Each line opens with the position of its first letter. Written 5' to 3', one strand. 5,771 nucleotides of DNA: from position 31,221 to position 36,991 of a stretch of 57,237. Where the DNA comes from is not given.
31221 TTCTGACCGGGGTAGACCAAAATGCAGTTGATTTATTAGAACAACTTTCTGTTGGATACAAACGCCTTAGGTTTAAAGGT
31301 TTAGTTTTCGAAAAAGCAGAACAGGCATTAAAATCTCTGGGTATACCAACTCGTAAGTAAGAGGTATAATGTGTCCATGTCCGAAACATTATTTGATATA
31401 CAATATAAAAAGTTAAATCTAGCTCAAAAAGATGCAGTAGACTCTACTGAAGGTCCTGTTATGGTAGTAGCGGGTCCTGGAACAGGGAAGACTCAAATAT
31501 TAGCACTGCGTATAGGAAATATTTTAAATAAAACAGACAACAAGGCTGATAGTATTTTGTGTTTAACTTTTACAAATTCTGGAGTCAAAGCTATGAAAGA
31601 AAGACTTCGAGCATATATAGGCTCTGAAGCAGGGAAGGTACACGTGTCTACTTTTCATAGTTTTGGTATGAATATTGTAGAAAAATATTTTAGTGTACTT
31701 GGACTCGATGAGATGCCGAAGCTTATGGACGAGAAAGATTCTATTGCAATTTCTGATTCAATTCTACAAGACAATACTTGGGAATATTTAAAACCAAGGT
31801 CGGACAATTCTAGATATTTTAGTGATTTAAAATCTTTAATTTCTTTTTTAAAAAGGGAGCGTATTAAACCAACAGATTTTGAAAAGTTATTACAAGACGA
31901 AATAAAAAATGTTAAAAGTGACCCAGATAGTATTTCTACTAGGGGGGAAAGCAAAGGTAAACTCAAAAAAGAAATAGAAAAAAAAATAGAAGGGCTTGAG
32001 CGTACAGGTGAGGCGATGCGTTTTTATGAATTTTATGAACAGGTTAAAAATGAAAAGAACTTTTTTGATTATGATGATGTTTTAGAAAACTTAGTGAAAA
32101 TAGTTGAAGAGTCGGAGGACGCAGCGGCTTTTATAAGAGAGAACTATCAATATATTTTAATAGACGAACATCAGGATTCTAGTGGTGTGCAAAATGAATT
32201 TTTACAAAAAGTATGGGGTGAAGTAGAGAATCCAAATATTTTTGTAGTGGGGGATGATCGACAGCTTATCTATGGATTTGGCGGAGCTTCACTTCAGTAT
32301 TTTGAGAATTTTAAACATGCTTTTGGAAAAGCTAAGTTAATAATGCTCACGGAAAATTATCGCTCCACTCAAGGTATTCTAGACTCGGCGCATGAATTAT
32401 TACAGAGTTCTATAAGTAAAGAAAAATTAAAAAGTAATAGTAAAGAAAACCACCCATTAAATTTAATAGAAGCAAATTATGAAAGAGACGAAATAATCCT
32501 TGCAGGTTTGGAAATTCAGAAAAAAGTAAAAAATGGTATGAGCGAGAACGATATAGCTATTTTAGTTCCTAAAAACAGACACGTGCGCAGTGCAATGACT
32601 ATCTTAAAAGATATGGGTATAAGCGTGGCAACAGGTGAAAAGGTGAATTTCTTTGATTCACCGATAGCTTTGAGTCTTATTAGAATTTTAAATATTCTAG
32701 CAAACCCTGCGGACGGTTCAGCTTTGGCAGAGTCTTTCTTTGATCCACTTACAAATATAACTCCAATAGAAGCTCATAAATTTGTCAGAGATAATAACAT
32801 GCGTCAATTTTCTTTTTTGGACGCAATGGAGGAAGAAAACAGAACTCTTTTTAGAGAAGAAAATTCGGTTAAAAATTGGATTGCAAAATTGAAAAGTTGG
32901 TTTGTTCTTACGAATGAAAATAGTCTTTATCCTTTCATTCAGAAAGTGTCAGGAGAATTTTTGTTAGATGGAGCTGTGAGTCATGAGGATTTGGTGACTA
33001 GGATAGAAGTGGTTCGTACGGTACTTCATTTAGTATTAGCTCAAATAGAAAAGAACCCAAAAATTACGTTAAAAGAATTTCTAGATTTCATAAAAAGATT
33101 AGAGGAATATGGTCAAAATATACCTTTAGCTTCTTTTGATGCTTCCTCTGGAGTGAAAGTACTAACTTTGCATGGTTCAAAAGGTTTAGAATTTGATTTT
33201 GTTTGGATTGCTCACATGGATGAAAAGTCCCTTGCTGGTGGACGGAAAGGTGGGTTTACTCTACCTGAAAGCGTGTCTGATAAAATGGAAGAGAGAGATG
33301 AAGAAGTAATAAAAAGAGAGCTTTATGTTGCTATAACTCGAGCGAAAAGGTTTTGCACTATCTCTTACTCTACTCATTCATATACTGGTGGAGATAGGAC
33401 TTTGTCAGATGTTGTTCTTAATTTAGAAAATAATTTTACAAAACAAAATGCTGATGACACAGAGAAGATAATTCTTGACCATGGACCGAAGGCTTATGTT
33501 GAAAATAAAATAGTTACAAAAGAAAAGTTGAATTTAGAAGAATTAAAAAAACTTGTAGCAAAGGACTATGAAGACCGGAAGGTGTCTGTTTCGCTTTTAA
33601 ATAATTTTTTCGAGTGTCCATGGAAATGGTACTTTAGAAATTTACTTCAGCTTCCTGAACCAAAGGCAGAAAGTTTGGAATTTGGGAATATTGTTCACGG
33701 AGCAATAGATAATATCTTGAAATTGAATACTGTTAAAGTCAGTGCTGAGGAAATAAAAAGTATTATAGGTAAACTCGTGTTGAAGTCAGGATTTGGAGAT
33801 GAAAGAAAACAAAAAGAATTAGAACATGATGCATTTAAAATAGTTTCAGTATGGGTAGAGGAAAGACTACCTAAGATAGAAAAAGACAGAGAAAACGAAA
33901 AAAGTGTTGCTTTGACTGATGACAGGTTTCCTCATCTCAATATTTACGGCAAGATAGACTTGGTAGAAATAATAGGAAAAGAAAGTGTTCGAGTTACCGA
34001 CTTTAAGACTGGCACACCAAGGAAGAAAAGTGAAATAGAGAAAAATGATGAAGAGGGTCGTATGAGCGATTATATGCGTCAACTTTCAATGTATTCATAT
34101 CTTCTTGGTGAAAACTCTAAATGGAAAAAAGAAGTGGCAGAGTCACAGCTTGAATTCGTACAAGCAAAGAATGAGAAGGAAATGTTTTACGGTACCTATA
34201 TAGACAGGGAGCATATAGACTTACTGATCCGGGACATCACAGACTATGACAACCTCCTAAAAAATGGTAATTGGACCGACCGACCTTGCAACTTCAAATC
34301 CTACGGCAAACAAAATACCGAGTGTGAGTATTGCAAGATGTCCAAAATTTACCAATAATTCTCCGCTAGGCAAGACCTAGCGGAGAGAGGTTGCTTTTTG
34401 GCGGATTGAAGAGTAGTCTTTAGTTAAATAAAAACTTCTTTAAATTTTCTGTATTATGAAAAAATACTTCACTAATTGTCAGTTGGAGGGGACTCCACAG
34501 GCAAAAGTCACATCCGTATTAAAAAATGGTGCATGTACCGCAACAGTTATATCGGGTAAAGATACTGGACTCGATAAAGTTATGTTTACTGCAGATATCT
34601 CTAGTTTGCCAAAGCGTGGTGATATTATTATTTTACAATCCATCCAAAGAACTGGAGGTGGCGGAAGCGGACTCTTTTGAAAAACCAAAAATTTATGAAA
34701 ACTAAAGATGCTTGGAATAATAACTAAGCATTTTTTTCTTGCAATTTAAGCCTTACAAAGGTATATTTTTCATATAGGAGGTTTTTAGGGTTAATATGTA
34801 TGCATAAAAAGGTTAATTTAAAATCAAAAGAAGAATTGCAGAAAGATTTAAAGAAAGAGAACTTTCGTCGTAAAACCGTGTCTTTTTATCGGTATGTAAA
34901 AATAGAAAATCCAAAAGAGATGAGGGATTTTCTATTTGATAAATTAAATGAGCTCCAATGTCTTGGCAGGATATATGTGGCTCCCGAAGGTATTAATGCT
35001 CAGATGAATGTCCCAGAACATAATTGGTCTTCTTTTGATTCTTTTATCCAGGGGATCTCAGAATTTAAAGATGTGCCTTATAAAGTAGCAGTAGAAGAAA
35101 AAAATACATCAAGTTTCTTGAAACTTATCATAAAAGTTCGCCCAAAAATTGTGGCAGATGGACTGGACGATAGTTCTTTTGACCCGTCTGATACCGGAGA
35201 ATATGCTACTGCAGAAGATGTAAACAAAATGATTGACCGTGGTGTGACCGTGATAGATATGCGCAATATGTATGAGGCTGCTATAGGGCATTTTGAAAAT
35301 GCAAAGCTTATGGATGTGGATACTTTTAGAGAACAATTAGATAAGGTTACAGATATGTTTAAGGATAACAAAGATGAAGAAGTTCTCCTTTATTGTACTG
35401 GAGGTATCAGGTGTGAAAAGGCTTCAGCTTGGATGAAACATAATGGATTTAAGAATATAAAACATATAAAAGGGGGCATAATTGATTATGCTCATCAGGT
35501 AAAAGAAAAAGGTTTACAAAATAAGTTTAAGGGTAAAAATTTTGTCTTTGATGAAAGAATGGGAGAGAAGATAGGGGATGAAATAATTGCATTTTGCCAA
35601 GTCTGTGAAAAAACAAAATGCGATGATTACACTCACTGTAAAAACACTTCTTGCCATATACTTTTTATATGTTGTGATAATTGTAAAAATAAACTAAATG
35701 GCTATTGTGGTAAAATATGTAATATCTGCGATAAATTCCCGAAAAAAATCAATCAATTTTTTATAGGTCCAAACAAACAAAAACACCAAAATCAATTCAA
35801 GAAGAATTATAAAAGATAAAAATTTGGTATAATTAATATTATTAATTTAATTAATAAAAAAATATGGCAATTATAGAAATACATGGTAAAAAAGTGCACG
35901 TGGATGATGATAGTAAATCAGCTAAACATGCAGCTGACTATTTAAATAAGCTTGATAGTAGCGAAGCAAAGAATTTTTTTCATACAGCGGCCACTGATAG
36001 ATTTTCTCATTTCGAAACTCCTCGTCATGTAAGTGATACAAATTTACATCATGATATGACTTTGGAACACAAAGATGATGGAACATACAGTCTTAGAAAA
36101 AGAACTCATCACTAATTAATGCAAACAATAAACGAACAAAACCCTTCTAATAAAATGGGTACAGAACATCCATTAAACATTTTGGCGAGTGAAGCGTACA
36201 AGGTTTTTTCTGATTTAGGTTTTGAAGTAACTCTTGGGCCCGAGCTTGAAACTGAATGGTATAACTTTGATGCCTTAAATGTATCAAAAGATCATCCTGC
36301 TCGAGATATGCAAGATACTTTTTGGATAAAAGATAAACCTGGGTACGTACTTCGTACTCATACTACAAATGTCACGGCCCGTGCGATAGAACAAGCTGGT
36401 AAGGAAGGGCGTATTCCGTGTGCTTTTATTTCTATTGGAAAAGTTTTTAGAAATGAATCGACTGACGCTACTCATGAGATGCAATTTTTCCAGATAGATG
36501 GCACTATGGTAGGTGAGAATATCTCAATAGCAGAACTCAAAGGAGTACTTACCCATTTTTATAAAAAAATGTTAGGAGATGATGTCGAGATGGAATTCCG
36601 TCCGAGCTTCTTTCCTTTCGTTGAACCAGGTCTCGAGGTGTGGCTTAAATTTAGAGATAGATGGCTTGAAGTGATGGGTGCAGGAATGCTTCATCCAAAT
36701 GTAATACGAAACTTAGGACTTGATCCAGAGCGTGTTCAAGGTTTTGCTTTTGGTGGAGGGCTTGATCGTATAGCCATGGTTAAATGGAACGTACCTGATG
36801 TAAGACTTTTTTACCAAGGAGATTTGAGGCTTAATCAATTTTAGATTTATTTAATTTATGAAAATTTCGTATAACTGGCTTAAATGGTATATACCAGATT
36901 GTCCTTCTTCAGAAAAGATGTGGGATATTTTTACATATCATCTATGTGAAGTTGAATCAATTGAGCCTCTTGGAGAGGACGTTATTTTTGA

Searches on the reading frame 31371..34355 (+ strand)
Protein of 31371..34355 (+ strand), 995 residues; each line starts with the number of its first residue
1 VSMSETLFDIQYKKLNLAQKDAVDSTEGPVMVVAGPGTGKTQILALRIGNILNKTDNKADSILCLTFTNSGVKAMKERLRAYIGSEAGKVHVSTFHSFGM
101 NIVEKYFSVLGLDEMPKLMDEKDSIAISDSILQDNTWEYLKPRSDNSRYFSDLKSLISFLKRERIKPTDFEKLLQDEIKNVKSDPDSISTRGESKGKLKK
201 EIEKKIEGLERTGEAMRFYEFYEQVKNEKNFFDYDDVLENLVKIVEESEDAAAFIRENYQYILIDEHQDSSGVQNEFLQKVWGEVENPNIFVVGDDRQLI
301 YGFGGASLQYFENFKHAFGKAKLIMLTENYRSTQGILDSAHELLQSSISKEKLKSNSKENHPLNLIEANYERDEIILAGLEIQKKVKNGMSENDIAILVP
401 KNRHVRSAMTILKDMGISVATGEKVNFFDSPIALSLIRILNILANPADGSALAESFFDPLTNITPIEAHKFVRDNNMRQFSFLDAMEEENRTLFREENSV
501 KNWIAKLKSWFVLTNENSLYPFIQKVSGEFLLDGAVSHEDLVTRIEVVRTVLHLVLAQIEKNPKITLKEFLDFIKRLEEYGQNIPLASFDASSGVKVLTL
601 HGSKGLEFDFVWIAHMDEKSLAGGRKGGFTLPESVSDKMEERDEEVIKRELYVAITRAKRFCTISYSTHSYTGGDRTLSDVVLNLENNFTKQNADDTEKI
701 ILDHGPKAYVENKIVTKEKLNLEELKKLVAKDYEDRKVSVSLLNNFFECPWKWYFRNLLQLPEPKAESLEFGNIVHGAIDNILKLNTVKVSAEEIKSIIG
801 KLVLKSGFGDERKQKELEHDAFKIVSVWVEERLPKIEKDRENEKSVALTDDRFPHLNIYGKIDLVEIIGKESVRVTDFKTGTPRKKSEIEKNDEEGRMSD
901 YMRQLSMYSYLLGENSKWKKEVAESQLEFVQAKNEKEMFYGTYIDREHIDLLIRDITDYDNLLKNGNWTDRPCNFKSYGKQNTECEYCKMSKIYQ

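Call 48: search_protein_families(library=pfam, proteins=[window:31371-34355:+], max_evalue=0.00001)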
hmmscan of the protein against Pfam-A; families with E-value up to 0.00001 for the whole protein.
window:31371-34355:+ (995 aa): 5 families
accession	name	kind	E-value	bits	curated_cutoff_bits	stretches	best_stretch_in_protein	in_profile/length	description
PF00580.27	UvrD-helicase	-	8.6e-59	199.9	23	1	15-318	1-270/271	UvrD/REP helicase N-terminal domain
PF13361.12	UvrD_C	-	7.3e-36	124.7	25.6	1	324-667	1-348/350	UvrD-like helicase C-terminal domain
PF12705.13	PDDEXK_1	-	3.9e-24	86.4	22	1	738-992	2-244/247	PD-(D/E)XK nuclease superfamily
PF13245.12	AAA_19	-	6.2e-18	65.7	25.1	1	19-303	1-133/134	AAA domain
PF13538.12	UvrD_C_2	-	9.9e-06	25.8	27.4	0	597-620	4-27/52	UvrD-like helicase C-terminal domain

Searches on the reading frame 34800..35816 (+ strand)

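Call 48: search_protein_families(library=pfam, proteins=[window:34800-35816:+], max_evalue=0.00001)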
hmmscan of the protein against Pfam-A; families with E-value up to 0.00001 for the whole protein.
window:34800-35816:+ (339 aa): 3 families
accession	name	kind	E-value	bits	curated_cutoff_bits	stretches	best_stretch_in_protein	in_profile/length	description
PF17773.7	UPF0176_N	-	4.6e-22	78.7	26.2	1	25-117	2-92/92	UPF0176 acylphosphatase like domain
PF12368.13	Rhodanese_C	-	2.1e-15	57.2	26.9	1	244-308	1-66/66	Rhodanase C-terminal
PF00581.25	Rhodanese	-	1.4e-11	45.2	22.2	1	137-229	1-98/102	Rhodanese-like domain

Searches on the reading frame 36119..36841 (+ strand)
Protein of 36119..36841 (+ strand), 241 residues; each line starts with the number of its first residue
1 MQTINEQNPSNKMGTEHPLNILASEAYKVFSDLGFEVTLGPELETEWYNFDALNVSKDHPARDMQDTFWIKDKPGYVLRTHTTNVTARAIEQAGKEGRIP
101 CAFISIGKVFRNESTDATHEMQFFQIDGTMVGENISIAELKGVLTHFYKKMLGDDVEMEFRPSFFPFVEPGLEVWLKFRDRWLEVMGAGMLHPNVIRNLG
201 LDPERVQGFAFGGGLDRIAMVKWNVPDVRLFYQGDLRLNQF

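Call 48: search_protein_families(library=pfam, proteins=[window:36119-36841:+], max_evalue=0.00001)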
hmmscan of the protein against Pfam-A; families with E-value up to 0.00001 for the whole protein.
window:36119-36841:+ (241 aa): 1 family
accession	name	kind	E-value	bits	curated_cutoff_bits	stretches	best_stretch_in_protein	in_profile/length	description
PF01409.25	tRNA-synt_2d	-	5.2e-83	278.7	19.8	1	8-239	8-243/246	tRNA synthetases class II core domain (F)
